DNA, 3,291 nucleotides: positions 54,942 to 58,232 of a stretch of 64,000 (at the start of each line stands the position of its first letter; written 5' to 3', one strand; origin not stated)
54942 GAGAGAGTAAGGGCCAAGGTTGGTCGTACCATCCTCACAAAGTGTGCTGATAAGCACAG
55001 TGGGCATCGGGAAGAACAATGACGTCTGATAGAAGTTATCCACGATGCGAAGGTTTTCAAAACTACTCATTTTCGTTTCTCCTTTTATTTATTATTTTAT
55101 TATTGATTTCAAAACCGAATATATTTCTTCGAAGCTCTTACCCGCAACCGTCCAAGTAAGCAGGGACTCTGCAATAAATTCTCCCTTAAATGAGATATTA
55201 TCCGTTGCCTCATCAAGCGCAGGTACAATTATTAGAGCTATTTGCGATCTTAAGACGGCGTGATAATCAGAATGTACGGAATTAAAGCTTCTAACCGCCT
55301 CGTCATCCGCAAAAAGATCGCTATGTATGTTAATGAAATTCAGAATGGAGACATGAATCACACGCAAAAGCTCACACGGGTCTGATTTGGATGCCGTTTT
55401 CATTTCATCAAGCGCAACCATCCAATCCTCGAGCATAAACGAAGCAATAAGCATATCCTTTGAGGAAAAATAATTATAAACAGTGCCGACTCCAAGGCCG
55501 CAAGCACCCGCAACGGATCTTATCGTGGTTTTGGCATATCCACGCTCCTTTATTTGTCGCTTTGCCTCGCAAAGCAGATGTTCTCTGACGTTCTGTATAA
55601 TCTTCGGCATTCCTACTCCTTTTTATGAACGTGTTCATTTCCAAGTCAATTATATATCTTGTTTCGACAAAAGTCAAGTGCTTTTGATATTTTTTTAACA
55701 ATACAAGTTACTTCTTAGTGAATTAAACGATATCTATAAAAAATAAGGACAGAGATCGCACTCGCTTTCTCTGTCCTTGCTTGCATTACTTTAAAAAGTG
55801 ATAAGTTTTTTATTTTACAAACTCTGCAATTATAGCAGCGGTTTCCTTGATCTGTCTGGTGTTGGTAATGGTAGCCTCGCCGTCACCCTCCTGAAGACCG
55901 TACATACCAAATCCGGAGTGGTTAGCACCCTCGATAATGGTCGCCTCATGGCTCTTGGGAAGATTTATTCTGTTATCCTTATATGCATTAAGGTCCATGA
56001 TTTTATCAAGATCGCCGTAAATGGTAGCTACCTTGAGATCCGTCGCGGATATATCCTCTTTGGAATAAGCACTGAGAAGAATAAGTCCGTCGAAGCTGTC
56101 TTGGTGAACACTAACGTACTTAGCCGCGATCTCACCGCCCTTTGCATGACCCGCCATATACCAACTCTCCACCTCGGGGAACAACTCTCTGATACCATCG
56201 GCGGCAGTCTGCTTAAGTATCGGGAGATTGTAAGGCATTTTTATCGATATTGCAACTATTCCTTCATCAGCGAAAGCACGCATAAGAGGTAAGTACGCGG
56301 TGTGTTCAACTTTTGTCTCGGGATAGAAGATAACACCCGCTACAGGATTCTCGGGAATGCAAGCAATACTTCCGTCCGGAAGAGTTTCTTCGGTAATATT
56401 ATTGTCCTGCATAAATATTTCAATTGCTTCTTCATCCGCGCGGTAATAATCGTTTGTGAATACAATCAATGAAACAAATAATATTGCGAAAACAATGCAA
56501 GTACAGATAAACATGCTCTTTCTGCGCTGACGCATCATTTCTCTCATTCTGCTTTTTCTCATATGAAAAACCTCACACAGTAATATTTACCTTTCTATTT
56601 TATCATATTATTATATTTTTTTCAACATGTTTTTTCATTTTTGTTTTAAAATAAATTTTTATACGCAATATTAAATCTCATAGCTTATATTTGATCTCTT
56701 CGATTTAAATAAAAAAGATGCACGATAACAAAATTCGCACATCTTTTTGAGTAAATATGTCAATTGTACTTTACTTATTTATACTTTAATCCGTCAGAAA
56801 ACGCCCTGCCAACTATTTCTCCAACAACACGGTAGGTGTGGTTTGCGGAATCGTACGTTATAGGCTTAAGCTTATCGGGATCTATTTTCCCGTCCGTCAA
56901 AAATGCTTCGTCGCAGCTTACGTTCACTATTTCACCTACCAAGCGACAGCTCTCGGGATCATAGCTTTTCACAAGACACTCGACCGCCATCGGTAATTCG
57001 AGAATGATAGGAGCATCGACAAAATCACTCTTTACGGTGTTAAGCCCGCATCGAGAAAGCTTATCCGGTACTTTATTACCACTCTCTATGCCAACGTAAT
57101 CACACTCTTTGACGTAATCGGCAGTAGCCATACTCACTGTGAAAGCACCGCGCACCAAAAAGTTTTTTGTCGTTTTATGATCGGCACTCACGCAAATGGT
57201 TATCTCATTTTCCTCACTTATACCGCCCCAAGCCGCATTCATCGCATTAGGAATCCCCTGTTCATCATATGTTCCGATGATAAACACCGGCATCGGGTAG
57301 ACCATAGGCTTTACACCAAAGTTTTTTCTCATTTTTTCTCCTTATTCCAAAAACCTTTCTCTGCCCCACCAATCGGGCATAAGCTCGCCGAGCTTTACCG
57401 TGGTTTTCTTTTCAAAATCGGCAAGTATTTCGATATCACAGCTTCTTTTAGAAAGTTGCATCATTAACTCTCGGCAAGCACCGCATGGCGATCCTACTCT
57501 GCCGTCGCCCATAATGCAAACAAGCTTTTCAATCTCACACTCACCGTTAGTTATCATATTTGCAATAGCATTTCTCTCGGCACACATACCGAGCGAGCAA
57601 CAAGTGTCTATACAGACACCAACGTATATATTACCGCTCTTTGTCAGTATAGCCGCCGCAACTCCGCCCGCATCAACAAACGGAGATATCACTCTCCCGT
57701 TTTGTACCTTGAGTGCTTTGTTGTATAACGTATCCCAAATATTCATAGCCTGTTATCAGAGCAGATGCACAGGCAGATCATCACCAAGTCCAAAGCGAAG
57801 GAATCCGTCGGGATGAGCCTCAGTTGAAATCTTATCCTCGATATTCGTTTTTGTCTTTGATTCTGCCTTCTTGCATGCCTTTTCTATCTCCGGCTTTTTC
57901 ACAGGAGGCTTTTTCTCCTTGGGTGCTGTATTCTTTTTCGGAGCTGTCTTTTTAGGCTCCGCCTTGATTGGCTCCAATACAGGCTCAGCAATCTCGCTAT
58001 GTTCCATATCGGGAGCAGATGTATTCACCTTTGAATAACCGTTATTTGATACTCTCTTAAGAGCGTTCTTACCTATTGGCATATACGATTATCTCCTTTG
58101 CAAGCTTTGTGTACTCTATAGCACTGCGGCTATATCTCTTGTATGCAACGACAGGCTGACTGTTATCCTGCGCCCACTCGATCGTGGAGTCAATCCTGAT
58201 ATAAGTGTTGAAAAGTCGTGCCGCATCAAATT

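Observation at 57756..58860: ParA-type ATPase plus a disordered basic partner, translationally coupled into a glycyl-radical microcompartment operon (candidate metabolosome positioning module)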

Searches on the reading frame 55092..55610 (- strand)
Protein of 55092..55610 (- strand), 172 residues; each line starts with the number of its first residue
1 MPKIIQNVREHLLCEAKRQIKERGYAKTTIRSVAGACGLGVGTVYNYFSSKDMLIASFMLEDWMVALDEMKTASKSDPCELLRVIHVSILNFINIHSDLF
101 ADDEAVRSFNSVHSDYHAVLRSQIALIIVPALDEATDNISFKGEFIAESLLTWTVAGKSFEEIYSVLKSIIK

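Call 6: search_protein_families(library=ncbifam, proteins=[window:55092-55610:-], max_evalue=0.001)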
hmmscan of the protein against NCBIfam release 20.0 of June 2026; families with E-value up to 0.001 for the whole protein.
window:55092-55610:- (172 aa): 12 families
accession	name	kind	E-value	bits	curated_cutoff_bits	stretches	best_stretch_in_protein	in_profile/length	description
TIGR03384.1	betaine_BetI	equivalog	1.7e-07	31.2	201.3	1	5-62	5-63/189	choline-binding transcriptional repressor BetI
NF041196.1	ScbR_bind_reg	equivalog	2.7e-07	31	150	1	9-98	8-97/191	ScbR family autoregulator-binding transcription factor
NF001978.0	PRK00767.1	equivalog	5.6e-07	29.5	118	1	1-85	1-90/197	transcriptional regulator BetI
TIGR03968.1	mycofact_TetR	equivalog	8.9e-07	28.7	224.9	1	18-92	20-92/190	mycofactocin system transcriptional regulator MftR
NF050111.1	TransRegSACE7040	equivalog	3e-06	27.3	250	1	9-83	3-79/186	SACE_7040 family transcriptional regulator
NF007430.0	PRK09975.1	equivalog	4.7e-06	25.9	274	1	7-93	11-100/220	acrEF/envCD operon transcriptional regulator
NF007949.0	PRK10668.1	equivalog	1.8e-05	24.3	271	1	6-93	10-100/216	multidrug efflux transporter transcriptional repressor AcrR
NF053878.1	FATransRegFadRBac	equivalog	2.3e-05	24.2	200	1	16-80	12-78/190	fatty acid metabolism transcriptional regulator FadR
NF058643.1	TranRegCurRPseudo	equivalog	5.6e-05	22.9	300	1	5-71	5-71/193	TetR family transcriptional repressor CurR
NF037937.1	septum_RefZ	equivalog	7.8e-05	22.6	180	1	13-97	5-93/195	forespore capture DNA-binding protein RefZ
NF051852.1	efflux_TF_MtrR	exception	0.00011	22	280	1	6-92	9-95/205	multidrug efflux system transcriptional repressor MtrR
NF033703.1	transcr_KstR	equivalog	0.00015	21.4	280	1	22-85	22-85/185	cholesterol catabolism transcriptional regulator KstR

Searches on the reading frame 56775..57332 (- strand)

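Call 4: search_protein_families(library=pfam, proteins=[window:56775-57332:-], max_evalue=0.01)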
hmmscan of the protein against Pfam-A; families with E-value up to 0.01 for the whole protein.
window:56775-57332:- (185 aa): 1 family
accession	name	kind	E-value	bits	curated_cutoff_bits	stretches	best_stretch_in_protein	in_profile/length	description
PF01613.24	Flavin_Reduct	-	3.9e-11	43.7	27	1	12-143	4-136/153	Flavin reductase like domain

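Call 6: search_protein_families(library=ncbifam, proteins=[window:56775-57332:-], max_evalue=0.001)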
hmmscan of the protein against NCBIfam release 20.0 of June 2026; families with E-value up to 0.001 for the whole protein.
window:56775-57332:- (185 aa): 0 families

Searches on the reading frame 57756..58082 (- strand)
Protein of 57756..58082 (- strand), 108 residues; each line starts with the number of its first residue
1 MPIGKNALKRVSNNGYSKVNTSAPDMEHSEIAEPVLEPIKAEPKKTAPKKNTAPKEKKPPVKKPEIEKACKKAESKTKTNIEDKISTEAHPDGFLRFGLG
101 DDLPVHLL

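Call 4: search_protein_families(library=pfam, proteins=[window:57756-58082:-], max_evalue=0.01)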
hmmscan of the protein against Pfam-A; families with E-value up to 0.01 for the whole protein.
window:57756-58082:- (108 aa): 0 families

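Call 6: search_protein_families(library=ncbifam, proteins=[window:57756-58082:-], max_evalue=0.001)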
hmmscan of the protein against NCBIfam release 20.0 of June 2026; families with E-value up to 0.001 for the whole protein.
window:57756-58082:- (108 aa): 0 families

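Call 11: find_homologous_proteins(query=window:57756-58082:-, max_evalue=0.01)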
Query window:57756-58082:- (108 aa): 257 proteins with E <= 0.01 among 282 candidates; the best 120 are listed.
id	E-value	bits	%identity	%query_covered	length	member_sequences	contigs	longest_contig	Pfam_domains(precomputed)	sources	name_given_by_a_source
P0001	7.7e-63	228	100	100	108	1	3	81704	-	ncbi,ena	-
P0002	8.5e-49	182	83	100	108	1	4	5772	-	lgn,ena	-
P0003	1.1e-41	160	74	100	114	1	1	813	-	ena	-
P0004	3.0e-41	158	75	100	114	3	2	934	-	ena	-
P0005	2.6e-35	139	68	100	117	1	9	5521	-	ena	-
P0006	1.4e-33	134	64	100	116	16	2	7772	-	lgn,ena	-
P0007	3.6e-33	132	65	100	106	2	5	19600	-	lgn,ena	-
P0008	8.8e-33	131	63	100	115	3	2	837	-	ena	-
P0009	3.3e-32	129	62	100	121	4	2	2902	-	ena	-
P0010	7.6e-32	128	65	100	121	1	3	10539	-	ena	-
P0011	3.1e-29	120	67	100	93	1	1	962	-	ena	-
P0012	1.4e-27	114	64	100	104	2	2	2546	-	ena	-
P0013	3.0e-27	113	61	100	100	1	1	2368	-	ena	-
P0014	4.0e-27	113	66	100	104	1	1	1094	-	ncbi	-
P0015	6.2e-27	112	64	100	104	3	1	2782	-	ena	-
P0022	8.8e-26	108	53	100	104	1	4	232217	-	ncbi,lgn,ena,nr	ncbi:MAG: hypothetical protein IJW53_03270 [Clostridia bacterium]|nr:hypothetical protein [Clostridi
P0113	2.4e-16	78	39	100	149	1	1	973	-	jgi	jgi:hypothetical protein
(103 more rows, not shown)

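Call 14: find_encoding_contigs(protein=P0022, flank=10000, max_places=2)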
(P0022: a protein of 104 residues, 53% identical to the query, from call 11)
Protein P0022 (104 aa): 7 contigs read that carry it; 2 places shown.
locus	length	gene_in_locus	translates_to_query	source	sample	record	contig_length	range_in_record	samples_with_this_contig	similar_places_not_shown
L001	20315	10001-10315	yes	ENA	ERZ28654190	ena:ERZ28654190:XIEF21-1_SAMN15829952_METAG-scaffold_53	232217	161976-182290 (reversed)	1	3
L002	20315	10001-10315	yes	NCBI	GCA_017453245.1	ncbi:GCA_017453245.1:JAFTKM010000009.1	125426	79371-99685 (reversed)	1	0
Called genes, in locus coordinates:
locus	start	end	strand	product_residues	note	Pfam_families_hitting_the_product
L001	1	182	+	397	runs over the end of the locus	PF08240:ADH_N, PF16912:Glu_dehyd_C, PF00107:ADH_zinc_N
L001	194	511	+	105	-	PF00936:BMC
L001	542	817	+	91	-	PF00936:BMC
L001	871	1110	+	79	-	PF00936:BMC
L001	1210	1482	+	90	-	PF00936:BMC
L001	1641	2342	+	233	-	PF06130:PTAC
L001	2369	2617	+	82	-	PF03319:EutN_CcmL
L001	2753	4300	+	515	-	PF01512:Complex1_51K, PF10531:SLBB (weak), PF13534:Fer4_17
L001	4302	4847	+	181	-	PF00936:BMC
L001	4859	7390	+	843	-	PF02901:PFL-like, PF01228:Gly_radical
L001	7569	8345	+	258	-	PF13353:Fer4_12, PF04055:Radical_SAM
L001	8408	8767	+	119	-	PF00936:BMC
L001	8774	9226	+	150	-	PF00009:GTP_EFTU (faint), PF10662:PduV-EutP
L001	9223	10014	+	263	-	PF00142:Fer4_NifH (weak), PF01656:CbiA, PF02374:ArsA_ATPase (weak), PF06564:CBP_BcsQ (weak), PF09140:MipZ, PF10609:ParA (faint), PF13614:AAA_31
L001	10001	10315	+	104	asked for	-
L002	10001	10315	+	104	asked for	-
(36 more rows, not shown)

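Call 15: find_related_loci(query=A1, collection=genome_contigs, flank=10000)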
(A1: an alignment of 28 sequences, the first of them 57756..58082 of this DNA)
Query A1 (108 aa) in genome_contigs; peptide patterns used: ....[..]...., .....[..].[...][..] (x = any residue, [..] = any of these).
62 stretches matched a pattern; 56 encode a relative of the query (tblastn E <= 1e-3); 56 distinct loci.
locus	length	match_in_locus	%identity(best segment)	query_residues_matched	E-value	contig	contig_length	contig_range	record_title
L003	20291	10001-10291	61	1-108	7e-34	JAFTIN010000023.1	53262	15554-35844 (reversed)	MAG: Clostridia bacterium isolate RGIG3850 Roe_deer_Cecum-1__c201146, whole genome shotgun sequence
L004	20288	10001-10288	54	1-108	5e-29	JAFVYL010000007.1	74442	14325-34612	MAG: Clostridia bacterium isolate RGIG5509 Sheep_Colon.Co__c730985, whole genome shotgun sequence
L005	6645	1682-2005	51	1-108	4e-28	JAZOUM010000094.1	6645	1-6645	MAG: Eubacteriales bacterium isolate T1900045532_YK20190226.MAGScoT_cleanbin_000047 SGB_7737_k141_1144942, whole genome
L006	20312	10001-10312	53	1-108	6e-28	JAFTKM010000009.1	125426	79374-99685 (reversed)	MAG: Clostridia bacterium isolate RGIG3901 Roe_deer_Cecum-2__c1213, whole genome shotgun sequence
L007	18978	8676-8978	58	1-108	1e-22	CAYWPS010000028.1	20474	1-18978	MAG TPA_asm: uncultured Ruminococcus sp. isolate SRP315200_co1_780 genome assembly, contig: NODE_4713_length_20474_cov_2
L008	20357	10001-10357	44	1-108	3e-19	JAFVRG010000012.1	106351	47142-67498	MAG: Clostridia bacterium isolate RGIG5322 Sheep_Colon-2__c539035, whole genome shotgun sequence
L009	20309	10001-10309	50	1-108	4e-19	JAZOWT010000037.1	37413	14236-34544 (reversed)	MAG: Eubacteriales bacterium isolate T1900045517_YK20190211.MAGScoT_cleanbin_000029 SGB_7632_k141_1590437, whole genome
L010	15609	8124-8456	43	1-108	1e-17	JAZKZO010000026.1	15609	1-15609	MAG: Eubacteriales bacterium isolate T1900045088_TC20190082.MAGScoT_cleanbin_000003 SGB_4692_k141_496256, whole genome s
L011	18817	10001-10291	42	1-108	2e-17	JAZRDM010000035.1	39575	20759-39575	MAG: Candidatus Scatosoma sp. isolate T1900045506_YK20190200.MAGScoT_cleanbin_000022 SGB_7533_k141_1573617, whole genome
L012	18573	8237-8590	42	1-108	2e-17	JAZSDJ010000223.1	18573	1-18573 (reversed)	MAG: Eubacteriales bacterium isolate T1900044599_TS20190065.MAGScoT_cleanbin_000024 SGB_680_k141_2195273, whole genome s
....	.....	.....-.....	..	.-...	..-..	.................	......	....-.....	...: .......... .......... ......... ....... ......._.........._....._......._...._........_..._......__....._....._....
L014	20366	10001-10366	42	1-108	9e-17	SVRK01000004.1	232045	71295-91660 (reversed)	MAG: Oscillospiraceae bacterium isolate SIG641 NODE_138_length_232045_cov_4.024466, whole genome shotgun sequence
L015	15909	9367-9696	42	1-108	5e-16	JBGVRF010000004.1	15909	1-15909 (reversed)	MAG: Candidatus Scatosoma sp. isolate fecal_MAG_147 fecal_MAG_147_contig_0004, whole genome shotgun sequence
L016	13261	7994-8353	41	1-108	4e-18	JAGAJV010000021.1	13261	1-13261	MAG: Clostridia bacterium isolate RGIG8508 Water_deer_Cecum-2__c39241, whole genome shotgun sequence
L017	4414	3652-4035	40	1-108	1e-15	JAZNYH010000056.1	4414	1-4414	MAG: Eubacteriales bacterium isolate T1900044777_TS20190243.MAGScoT_cleanbin_000019 SGB_2495_k141_942676, whole genome s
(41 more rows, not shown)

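Call 32: search_dna_similar(query=window:57756-58082:-, collection=plasmids, mode=protein, max_evalue=0.01, max_rows=10)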
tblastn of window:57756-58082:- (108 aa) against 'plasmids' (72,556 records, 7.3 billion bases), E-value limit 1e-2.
No match.

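Call 34: search_dna_similar(query=window:57756-58082:-, collection=phages, mode=protein, max_evalue=0.01, max_rows=10)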
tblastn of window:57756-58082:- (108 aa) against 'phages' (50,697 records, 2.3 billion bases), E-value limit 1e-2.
No match.

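Call 43: predict_structure(alignment_id=A2)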
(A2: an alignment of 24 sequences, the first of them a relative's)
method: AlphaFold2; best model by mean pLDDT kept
length: 108 residues; sequences in the alignment: 24
mean_pLDDT: 64.2   pTM: 0.17
mean pLDDT of the five models: 64.2, 60.8, 59.6, 59.4, 56.6
residues with pLDDT >= 90: 0; 70-90: 30; 50-70: 76; < 50: 2
segments of 3 or more residues with pLDDT < 50: none
pLDDT, mean of each block of 10 residues (from residue 1): 68 63 76 65 55 59 60 54 62 74 72
secondary structure, 60 per line:
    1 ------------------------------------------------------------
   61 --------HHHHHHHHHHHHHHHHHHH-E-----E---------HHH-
elements in order: H69-87

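Call 44: search_protein_representatives(alignment_id=A2)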
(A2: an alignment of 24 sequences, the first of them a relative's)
Query: 24 sequences, 105 profile positions. Proteins with E-value up to 0.001 (for the whole library): 272; up to 1e-10: 227; up to 1e-30: 5. The best 150 are listed.
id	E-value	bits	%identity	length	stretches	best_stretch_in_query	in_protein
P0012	5.3e-39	149.6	-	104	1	1-105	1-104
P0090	1.0e-35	139.0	-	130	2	1-72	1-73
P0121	2.2e-33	131.6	-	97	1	1-105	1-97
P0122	2.6e-31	124.9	-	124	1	1-105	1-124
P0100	5.3e-31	123.9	-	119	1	1-105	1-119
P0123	1.1e-29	119.7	-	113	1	1-105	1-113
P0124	1.9e-29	118.9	-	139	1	1-105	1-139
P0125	4.0e-29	117.8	-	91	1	1-105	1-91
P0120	6.5e-29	117.2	-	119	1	1-105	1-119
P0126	2.2e-28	115.5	-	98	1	1-105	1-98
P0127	2.9e-28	115.1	-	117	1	1-105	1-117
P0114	7.5e-28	113.8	-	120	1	1-105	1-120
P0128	2.1e-27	112.3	-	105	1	1-105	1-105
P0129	2.1e-26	109.1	-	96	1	1-105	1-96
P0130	2.4e-25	105.7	-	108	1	1-105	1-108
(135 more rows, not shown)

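Call 45: find_encoding_contigs(protein=P0001, flank=10000, max_places=3)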
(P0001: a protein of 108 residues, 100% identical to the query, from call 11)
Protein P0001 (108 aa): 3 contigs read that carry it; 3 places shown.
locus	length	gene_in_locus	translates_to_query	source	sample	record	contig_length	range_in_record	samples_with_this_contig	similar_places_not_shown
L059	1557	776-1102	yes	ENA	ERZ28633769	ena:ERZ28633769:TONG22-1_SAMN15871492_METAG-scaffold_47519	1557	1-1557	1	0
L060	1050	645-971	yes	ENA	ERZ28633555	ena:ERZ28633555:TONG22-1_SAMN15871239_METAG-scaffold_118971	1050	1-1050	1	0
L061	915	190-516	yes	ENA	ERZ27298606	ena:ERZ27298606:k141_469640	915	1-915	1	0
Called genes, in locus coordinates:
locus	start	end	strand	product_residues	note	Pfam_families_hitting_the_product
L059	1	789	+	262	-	?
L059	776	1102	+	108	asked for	-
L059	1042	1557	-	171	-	?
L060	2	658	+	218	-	?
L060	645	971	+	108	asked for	-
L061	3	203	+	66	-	?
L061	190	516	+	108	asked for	-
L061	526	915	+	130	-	?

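Call 46: find_encoding_contigs(protein=P0113, flank=10000, max_places=3)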
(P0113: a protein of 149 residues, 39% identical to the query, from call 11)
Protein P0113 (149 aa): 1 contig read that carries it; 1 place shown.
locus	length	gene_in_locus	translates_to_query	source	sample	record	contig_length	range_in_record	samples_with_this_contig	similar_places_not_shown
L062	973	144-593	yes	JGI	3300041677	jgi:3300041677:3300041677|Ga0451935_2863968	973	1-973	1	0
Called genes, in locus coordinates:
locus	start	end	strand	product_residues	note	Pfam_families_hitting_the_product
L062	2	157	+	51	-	?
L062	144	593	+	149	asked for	-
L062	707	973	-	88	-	?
